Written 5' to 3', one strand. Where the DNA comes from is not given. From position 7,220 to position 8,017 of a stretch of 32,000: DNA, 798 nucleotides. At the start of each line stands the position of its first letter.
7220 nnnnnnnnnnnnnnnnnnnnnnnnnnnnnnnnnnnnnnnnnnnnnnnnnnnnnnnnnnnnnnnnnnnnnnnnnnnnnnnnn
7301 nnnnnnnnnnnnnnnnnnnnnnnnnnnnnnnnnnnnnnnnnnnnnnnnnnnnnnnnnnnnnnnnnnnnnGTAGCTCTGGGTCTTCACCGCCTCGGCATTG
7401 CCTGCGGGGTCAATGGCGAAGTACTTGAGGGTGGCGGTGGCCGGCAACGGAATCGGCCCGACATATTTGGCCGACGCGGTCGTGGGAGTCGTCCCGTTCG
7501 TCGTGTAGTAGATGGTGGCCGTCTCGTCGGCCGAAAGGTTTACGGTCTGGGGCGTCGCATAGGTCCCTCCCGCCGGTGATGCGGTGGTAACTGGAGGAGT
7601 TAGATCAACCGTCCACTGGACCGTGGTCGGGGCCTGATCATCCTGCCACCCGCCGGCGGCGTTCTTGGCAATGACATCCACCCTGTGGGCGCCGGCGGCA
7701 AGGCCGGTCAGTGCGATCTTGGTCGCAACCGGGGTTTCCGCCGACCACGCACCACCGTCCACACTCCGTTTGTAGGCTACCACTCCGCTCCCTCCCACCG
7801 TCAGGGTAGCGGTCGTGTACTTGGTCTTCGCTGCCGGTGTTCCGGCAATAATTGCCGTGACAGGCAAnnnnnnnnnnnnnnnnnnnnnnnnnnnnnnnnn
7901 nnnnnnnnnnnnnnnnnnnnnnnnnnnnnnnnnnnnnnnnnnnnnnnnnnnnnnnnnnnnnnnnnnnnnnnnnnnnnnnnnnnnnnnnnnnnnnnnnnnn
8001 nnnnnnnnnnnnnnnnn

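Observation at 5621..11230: A giant secreted M6 metallopeptidase under a near-perfect sigma28 promoter, sitting in the flagellin slot upstream of flaG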

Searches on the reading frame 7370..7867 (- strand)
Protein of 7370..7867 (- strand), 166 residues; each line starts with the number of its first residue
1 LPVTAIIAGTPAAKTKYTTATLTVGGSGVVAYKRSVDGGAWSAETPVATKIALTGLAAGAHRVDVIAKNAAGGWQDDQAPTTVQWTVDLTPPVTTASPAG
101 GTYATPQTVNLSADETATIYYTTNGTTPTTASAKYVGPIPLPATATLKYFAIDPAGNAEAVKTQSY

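Call 93: predict_structure(alignment_id=A7)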
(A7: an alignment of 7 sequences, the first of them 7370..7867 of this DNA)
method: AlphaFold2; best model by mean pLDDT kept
length: 166 residues; sequences in the alignment: 7
mean_pLDDT: 67.6   pTM: 0.58
mean pLDDT of the five models: 67.6, 65.7, 65.3, 64.6, 64.2
residues with pLDDT >= 90: 59; 70-90: 29; 50-70: 3; < 50: 75
segments of 3 or more residues with pLDDT < 50: 92-166
pLDDT, mean of each block of 10 residues (from residue 1): 84 82 91 96 93 92 95 89 87 42 40 47 43 42 42 37 32
secondary structure, 60 per line:
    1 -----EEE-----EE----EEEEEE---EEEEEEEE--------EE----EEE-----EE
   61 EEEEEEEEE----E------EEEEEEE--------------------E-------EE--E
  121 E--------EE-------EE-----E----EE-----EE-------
elements in order: E6-8 E20-25 E29-36 E51-53 E59-69 E81-87

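Call 95: fold_search(model_id=the predicted structure, library=pdb)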
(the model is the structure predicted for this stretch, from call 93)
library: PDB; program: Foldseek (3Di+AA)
matches with E <= 10: 1436; with E <= 0.001: 2
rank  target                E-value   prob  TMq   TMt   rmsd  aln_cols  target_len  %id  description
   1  2yn3_D                2.6e-04  1.00  0.40  0.33   7.1       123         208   21  Structural insight into the giant calcium-binding adhesin SiiE: implications for the adhesion of Salmonella enterica t (released 2013-04-03)
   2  2yn3_A                8.5e-04  1.00  0.39  0.25   8.7       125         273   22  Structural insight into the giant calcium-binding adhesin SiiE: implications for the adhesion of Salmonella enterica t (released 2013-04-03)
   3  2yn5_A                1.5e-03  1.00  0.44  0.28   4.4       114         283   25  Structural insight into the giant calcium-binding adhesin SiiE: implications for the adhesion of Salmonella enterica t (released 2013-04-03)
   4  2yn3_C                1.5e-03  1.00  0.40  0.25   4.0       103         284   24  Structural insight into the giant calcium-binding adhesin SiiE: implications for the adhesion of Salmonella enterica t (released 2013-04-03)
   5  2ha1_MODEL_1_A        2.3e-03  1.00  0.38  0.32  11.8       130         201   20  Complex of the first and second type III domains of human Fibronectin in solution (released 2007-04-10)
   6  4a2m_D                3.0e-03  1.00  0.38  0.09   2.3        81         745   18  Structure of the periplasmic domain of the heparin and heparan sulphate sensing hybrid two component system BT4663 in  (released 2012-05-02)
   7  3pe9_D                3.9e-03  1.00  0.37  0.65   3.0        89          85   17  Structures of Clostridium thermocellum CbhA fibronectin(III)-like modules (released 2011-11-23)
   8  2yn5_B                4.3e-03  1.00  0.41  0.26   4.0       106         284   24  Structural insight into the giant calcium-binding adhesin SiiE: implications for the adhesion of Salmonella enterica t (released 2013-04-03)
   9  2w1n                  4.6e-03  1.00  0.39  0.29   3.1        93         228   16  cohesin and fibronectin type-III double module construct from the Clostridium perfringens glycoside hydrolase GH84C (released 2009-02-03)
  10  8s5s                  4.6e-03  1.00  0.37  0.18   5.0       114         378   17  Crystal structure of a Sulfite dehydrogenase from Thermus thermophilus (released 2024-11-27)
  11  6y0k                  4.8e-03  1.00  0.37  0.18   5.0       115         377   16  Sulfite oxidase from Thermus thermophilus with coordinated phosphate (released 2020-08-05)
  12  4a2m_A                5.4e-03  1.00  0.38  0.09   2.3        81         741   18  Structure of the periplasmic domain of the heparin and heparan sulphate sensing hybrid two component system BT4663 in  (released 2012-05-02)
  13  3pe9_A                5.4e-03  1.00  0.39  0.66   2.5        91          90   16  Structures of Clostridium thermocellum CbhA fibronectin(III)-like modules (released 2011-11-23)
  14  2yn3_B                5.4e-03  1.00  0.43  0.31   9.7       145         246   25  Structural insight into the giant calcium-binding adhesin SiiE: implications for the adhesion of Salmonella enterica t (released 2013-04-03)
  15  3pe9_B                5.7e-03  1.00  0.37  0.64   2.6        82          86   18  Structures of Clostridium thermocellum CbhA fibronectin(III)-like modules (released 2011-11-23)
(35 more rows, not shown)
